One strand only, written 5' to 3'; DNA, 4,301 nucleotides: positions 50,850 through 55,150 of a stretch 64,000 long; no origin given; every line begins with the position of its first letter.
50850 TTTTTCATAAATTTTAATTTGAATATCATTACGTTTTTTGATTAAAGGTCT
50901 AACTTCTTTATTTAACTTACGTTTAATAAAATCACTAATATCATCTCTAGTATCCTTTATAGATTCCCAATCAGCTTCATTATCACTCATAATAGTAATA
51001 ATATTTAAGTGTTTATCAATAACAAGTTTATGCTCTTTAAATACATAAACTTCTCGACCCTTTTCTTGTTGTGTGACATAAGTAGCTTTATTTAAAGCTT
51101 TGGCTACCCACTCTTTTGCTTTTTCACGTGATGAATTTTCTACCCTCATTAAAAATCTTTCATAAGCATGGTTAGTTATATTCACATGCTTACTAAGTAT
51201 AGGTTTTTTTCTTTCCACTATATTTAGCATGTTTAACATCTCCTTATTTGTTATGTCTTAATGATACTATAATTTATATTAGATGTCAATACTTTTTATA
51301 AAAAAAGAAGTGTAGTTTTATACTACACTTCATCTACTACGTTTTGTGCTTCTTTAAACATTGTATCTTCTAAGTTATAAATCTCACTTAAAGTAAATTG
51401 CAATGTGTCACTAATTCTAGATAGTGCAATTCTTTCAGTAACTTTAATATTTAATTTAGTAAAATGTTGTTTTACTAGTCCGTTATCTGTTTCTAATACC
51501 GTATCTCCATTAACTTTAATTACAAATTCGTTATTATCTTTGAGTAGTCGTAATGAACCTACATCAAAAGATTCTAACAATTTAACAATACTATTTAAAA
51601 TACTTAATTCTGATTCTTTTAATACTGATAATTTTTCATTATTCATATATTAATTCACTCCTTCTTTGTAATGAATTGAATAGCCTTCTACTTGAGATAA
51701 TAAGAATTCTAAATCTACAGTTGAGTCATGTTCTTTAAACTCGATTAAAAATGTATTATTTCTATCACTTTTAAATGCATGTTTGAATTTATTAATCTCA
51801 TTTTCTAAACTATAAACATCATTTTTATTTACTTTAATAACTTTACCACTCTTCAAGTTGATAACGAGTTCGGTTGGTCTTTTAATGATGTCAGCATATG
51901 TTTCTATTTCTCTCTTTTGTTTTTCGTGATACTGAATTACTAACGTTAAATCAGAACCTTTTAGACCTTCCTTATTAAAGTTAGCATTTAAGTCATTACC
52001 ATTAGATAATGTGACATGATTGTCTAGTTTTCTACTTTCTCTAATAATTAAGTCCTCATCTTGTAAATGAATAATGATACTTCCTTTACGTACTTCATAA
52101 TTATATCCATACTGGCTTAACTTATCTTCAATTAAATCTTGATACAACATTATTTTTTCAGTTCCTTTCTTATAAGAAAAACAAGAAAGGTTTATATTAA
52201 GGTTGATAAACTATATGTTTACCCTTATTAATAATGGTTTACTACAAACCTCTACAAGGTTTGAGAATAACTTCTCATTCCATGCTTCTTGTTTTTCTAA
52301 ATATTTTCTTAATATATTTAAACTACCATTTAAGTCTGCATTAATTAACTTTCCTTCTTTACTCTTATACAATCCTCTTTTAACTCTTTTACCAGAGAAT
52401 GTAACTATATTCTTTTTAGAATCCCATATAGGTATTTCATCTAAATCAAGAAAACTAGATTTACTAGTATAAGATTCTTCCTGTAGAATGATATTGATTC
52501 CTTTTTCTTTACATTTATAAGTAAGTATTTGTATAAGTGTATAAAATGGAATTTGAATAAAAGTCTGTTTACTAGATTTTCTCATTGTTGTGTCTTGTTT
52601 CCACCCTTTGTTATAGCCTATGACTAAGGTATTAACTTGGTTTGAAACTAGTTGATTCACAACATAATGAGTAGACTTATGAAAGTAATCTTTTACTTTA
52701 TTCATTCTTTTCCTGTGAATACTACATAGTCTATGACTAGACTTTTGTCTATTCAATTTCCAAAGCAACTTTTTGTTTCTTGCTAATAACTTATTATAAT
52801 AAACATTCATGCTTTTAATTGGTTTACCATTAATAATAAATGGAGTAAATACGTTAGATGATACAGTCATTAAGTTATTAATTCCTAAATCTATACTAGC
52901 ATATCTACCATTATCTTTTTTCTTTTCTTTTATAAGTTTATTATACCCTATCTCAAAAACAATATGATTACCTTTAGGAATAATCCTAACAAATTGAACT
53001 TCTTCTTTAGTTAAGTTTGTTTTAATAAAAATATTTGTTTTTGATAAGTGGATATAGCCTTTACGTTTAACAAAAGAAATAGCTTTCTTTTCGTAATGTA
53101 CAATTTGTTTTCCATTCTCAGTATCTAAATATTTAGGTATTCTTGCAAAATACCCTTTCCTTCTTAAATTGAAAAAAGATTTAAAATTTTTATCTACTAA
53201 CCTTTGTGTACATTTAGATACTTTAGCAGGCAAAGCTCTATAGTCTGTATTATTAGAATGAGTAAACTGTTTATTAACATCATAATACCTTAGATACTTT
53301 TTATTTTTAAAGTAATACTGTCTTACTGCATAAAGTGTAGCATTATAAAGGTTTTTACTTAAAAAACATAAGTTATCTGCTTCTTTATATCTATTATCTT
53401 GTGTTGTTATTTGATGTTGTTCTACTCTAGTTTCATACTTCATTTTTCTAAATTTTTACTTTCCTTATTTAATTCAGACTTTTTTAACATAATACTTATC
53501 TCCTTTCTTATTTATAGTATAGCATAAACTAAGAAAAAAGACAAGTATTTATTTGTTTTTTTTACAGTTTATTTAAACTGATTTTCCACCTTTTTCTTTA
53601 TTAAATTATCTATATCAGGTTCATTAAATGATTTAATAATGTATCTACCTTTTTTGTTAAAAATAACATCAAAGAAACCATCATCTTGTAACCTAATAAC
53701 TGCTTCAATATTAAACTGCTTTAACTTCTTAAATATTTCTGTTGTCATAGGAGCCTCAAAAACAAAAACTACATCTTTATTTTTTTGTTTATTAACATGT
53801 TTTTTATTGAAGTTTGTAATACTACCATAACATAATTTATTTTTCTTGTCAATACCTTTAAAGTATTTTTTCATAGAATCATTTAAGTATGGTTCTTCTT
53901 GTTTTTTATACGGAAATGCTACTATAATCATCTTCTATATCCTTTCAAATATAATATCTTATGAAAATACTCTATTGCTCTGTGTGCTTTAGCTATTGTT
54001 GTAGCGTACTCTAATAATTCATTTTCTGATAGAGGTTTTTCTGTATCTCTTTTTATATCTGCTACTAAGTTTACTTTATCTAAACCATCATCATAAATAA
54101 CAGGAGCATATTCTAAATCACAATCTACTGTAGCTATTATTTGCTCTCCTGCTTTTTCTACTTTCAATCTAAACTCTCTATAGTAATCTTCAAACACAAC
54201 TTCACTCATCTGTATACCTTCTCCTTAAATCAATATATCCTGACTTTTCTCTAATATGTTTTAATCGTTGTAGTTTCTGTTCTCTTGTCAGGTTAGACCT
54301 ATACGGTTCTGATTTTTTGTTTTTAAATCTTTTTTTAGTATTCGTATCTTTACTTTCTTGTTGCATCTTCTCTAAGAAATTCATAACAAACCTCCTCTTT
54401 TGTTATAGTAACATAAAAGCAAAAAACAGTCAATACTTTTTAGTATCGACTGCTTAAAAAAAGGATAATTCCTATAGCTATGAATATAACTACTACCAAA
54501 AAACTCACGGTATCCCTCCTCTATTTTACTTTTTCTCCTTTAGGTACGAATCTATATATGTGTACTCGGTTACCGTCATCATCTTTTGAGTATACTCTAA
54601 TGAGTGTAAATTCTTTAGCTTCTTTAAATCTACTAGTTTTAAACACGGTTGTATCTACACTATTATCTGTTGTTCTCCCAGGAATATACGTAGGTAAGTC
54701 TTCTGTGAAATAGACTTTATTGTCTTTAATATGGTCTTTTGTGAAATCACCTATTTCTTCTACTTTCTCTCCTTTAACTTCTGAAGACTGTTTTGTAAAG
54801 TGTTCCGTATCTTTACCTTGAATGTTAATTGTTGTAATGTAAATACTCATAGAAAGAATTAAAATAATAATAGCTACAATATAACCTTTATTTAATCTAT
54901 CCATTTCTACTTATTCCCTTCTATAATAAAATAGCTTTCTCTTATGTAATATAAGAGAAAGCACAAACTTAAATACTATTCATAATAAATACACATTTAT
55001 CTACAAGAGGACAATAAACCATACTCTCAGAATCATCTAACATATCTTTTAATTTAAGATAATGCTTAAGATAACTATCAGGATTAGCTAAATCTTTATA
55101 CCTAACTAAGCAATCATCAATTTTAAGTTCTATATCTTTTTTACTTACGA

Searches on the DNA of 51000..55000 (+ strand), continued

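Call 43: get_annotated_region(hit=H62, flank=200)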
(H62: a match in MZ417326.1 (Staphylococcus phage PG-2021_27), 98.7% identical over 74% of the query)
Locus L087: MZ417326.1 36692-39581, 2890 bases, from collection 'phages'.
description: UNVERIFIED: Staphylococcus phage PG-2021_27, complete genome.
organism: Staphylococcus phage PG-2021_27 (NCBI taxid 2815621)
taxonomy: Viruses; Duplodnaviria; Heunggongvirae; Uroviricota; Caudoviricetes; Herelleviridae; Twortvirinae
host: Staphylococcus aureus Twort; source: WWTP; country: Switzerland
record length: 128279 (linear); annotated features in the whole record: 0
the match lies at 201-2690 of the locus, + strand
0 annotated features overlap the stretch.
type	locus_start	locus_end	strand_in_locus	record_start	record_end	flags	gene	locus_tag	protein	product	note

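Call 44: get_annotated_region(hit=H77, flank=200)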
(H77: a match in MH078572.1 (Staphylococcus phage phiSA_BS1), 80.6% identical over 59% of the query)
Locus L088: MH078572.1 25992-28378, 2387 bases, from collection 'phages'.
description: Staphylococcus phage phiSA_BS1, complete genome.
organism: Staphylococcus phage phiSA_BS1 (NCBI taxid 2126734)
taxonomy: Viruses; Duplodnaviria; Heunggongvirae; Uroviricota; Caudoviricetes; Herelleviridae; Twortvirinae; Baoshanvirus; Baoshanvirus BS1
host: Staphylococcus sp. ATCC 25923; source: dairy farm; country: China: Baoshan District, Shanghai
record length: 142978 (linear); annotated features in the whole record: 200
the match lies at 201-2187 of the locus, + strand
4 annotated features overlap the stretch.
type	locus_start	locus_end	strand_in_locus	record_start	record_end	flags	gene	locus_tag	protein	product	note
CDS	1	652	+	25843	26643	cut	-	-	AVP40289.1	hypothetical protein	-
CDS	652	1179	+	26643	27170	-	-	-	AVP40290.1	hypothetical protein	-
CDS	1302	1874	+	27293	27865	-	-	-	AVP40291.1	hypothetical protein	-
CDS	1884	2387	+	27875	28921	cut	-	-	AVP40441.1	baseplate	-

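Call 61: get_annotated_region(hit=H18, flank=0)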
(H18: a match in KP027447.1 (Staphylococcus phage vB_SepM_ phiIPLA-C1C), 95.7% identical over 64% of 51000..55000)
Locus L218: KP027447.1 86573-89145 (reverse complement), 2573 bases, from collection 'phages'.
description: Staphylococcus phage phiIPLA-C1C, complete genome.
organism: Staphylococcus phage vB_SepM_ phiIPLA-C1C (NCBI taxid 1572704)
taxonomy: Viruses; Duplodnaviria; Heunggongvirae; Uroviricota; Caudoviricetes; Herelleviridae; Twortvirinae; Sepunavirus; Sepunavirus IPLAC1C
host: Staphylococcus sp.; source: -; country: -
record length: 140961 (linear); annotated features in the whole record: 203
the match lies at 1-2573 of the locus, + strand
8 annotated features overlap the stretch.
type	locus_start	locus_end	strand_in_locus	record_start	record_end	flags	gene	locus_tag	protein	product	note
CDS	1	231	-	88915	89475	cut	-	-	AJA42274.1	hypothetical protein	-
CDS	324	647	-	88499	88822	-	-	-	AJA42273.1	hypothetical protein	-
CDS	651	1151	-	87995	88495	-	-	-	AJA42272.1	hypothetical protein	-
CDS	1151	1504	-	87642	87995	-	-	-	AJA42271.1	hypothetical protein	-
CDS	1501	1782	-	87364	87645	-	-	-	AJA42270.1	hypothetical protein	-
CDS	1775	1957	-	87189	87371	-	-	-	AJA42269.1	hypothetical protein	-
CDS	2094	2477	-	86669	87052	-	-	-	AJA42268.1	membrane protein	-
CDS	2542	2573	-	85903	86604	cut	-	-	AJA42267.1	hypothetical protein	-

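Call 62: get_annotated_region(hit=H20, flank=0)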
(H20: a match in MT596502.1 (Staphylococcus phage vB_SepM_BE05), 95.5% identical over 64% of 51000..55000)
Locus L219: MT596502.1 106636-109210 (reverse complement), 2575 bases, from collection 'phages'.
description: Staphylococcus virus BESEP5, complete genome.
organism: Staphylococcus phage vB_SepM_BE05 (NCBI taxid 2750277)
taxonomy: Viruses; Duplodnaviria; Heunggongvirae; Uroviricota; Caudoviricetes; Herelleviridae; Twortvirinae; Sepunavirus
host: Staphylococcus epidermidis F12; source: -; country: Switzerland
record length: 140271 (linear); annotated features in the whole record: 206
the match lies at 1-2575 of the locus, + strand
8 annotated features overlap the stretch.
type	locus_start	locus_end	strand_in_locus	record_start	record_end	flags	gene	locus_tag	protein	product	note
CDS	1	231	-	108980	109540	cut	-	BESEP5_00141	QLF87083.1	hypothetical protein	-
CDS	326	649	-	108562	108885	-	-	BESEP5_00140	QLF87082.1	hypothetical protein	-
CDS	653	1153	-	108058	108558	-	-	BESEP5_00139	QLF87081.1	hypothetical protein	-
CDS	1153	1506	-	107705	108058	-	-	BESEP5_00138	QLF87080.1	hypothetical protein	-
CDS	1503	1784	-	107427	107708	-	-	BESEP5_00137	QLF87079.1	hypothetical protein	-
CDS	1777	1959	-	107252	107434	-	-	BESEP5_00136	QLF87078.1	hypothetical protein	-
CDS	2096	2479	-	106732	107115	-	-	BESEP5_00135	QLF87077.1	hypothetical protein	-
CDS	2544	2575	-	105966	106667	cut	-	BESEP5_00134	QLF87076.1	hypothetical protein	-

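Call 63: get_annotated_region(hit=H4, flank=0)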
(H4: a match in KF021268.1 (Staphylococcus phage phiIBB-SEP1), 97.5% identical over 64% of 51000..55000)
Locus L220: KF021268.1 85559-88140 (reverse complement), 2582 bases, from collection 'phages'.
description: Staphylococcus phage phiIBB-SEP1, complete genome.
organism: Staphylococcus phage phiIBB-SEP1 (NCBI taxid 1340769)
taxonomy: Viruses; Duplodnaviria; Heunggongvirae; Uroviricota; Caudoviricetes; Herelleviridae; Twortvirinae; Sepunavirus; Sepunavirus SEP1
host: Staphylococcus epidermidis 9142; source: waste water treatment plant - raw sewage; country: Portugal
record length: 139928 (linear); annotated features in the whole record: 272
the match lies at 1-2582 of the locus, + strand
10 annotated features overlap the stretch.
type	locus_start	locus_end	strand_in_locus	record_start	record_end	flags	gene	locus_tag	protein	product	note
CDS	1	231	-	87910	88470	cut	-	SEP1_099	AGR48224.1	hypothetical protein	-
regulatory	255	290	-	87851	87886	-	-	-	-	promoter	discovered using MEME 4.9.0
CDS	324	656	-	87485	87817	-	-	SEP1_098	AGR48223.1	hypothetical protein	-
CDS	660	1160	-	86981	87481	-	-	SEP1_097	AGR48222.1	hypothetical protein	-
CDS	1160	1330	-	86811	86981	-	-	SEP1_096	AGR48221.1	hypothetical protein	-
CDS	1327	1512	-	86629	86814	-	-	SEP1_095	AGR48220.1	hypothetical protein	-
CDS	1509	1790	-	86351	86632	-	-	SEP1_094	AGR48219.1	hypothetical protein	-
CDS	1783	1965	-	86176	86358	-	-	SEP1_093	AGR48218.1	hypothetical protein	-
CDS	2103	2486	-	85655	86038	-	-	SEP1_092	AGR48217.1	putative membrane protein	-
CDS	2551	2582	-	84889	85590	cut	-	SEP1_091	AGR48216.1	hypothetical protein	-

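Call 64: get_annotated_region(hit=H2, flank=0)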
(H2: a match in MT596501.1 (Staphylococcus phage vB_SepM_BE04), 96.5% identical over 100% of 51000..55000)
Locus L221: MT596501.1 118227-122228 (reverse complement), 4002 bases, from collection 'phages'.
description: Staphylococcus virus BESEP4, complete genome.
organism: Staphylococcus phage vB_SepM_BE04 (NCBI taxid 2750276)
taxonomy: Viruses; Duplodnaviria; Heunggongvirae; Uroviricota; Caudoviricetes; Herelleviridae; Twortvirinae; Sepunavirus
host: Staphylococcus epidermidis F12; source: -; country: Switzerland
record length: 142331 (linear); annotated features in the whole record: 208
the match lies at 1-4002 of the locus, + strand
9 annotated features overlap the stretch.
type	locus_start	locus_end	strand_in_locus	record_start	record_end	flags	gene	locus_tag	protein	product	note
CDS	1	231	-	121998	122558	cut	-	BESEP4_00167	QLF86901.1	hypothetical protein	-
CDS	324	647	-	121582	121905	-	-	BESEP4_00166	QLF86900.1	hypothetical protein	-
CDS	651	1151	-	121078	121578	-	-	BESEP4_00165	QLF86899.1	hypothetical protein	-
CDS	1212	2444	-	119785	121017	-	-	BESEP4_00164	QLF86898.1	transposase subunit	-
CDS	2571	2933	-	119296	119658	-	-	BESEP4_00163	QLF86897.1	hypothetical protein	-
CDS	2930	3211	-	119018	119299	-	-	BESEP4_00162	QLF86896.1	hypothetical protein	-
CDS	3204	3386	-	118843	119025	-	-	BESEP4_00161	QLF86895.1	hypothetical protein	-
CDS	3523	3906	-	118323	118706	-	-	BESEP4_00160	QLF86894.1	hypothetical protein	-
CDS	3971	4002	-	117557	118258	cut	-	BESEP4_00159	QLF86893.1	hypothetical protein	-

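Call 67: get_annotated_region(hit=H76, flank=0)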
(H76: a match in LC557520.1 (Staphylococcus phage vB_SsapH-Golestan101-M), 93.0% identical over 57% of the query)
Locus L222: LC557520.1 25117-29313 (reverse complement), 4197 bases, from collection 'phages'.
description: Staphylococcus phage vB_SsapH-Golestan101-M DNA, complete genome.
organism: Staphylococcus phage vB_SsapH-Golestan101-M (NCBI taxid 2741341)
taxonomy: Viruses; Duplodnaviria; Heunggongvirae; Uroviricota; Caudoviricetes; Herelleviridae; Twortvirinae; Baoshanvirus
host: Staphylococcus saprophyticus 101; source: -; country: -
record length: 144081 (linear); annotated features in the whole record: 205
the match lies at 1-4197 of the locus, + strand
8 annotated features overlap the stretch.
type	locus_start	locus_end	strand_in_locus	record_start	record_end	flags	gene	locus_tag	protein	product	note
CDS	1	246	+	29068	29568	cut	-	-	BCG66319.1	hypothetical protein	Golestan59; ORF59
CDS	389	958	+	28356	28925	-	-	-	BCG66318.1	DNA repair exonuclease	Golestan58; ORF58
CDS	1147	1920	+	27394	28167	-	-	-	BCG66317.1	DNA repair exonuclease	Golestan57; ORF57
CDS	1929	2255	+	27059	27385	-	-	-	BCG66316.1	hypothetical protein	Golestan56; ORF56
CDS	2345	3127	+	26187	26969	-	-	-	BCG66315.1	transposase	Golestan55; ORF55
CDS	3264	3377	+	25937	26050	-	-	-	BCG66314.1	transposase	Golestan54; ORF54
CDS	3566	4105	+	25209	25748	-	-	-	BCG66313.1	hypothetical protein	Golestan53; ORF53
CDS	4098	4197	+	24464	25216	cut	-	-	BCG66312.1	hypothetical protein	Golestan52; ORF52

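Call 68: get_annotated_region(hit=H75, flank=0)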
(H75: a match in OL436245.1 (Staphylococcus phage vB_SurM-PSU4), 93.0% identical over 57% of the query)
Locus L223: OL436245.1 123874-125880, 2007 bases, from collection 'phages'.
description: Staphylococcus phage vB_SurM-PSU4, complete genome.
organism: Staphylococcus phage vB_SurM-PSU4 (NCBI taxid 2894348)
taxonomy: Viruses; Duplodnaviria; Heunggongvirae; Uroviricota; Caudoviricetes; Herelleviridae; Twortvirinae; Baoshanvirus
host: Staphylococcus ureilyticus ATCC 49330; source: sewage; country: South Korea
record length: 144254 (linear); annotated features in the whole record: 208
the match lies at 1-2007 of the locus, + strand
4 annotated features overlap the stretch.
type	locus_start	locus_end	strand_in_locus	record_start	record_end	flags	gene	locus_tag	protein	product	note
CDS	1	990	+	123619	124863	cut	-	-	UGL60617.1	DNA repair exonuclease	-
CDS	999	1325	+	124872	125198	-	-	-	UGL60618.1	hypothetical protein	-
CDS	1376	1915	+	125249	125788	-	-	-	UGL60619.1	hypothetical protein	-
CDS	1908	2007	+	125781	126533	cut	-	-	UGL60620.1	hypothetical protein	-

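Call 69: get_annotated_region(hit=H71, flank=0)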
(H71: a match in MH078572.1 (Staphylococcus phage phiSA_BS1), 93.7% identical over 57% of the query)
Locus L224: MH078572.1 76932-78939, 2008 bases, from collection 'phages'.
description: Staphylococcus phage phiSA_BS1, complete genome.
organism: Staphylococcus phage phiSA_BS1 (NCBI taxid 2126734)
taxonomy: Viruses; Duplodnaviria; Heunggongvirae; Uroviricota; Caudoviricetes; Herelleviridae; Twortvirinae; Baoshanvirus; Baoshanvirus BS1
host: Staphylococcus sp. ATCC 25923; source: dairy farm; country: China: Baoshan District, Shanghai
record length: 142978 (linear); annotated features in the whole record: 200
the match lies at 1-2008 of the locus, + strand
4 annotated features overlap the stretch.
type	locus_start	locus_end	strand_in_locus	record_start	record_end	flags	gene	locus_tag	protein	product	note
CDS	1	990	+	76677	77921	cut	-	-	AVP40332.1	hypothetical protein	-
CDS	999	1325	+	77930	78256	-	-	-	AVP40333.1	hypothetical protein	-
CDS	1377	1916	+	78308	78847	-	-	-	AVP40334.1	hypothetical protein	-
CDS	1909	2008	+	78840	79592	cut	-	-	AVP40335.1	hypothetical protein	-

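Call 100: search_dna_similar(query=L080:1-7224:+, collection=plasmids, mode=near, max_rows=8)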
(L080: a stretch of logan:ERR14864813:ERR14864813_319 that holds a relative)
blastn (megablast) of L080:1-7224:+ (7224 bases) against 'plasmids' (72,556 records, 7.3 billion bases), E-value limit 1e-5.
No match.

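Call 101: search_dna_similar(query=L080:1-7224:+, collection=phages, mode=near, max_rows=8)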
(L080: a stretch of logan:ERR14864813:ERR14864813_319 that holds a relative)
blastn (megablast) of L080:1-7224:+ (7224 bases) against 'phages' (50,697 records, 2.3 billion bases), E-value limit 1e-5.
No match.

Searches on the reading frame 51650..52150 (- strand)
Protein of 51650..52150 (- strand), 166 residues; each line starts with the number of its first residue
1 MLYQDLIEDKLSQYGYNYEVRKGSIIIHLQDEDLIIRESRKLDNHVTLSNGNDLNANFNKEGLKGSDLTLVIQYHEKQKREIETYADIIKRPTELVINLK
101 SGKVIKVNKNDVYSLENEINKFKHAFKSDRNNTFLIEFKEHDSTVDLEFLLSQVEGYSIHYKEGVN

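Call 83: search_protein_families(library=pfam, proteins=[window:51650-52150:-], max_evalue=0.01)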
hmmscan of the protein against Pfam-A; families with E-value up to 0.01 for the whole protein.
window:51650-52150:- (166 aa): 0 families

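Call 103: search_protein_families(library=padloc, proteins=[window:51650-52150:-], max_evalue=0.01)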
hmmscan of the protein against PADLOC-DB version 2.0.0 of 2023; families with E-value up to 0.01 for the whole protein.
window:51650-52150:- (166 aa): 1 family
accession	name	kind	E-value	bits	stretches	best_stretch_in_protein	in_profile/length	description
PDLC01628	Cas5f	-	0.0037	14.9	1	51-123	79-149/277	CAS-I-F; effector_G5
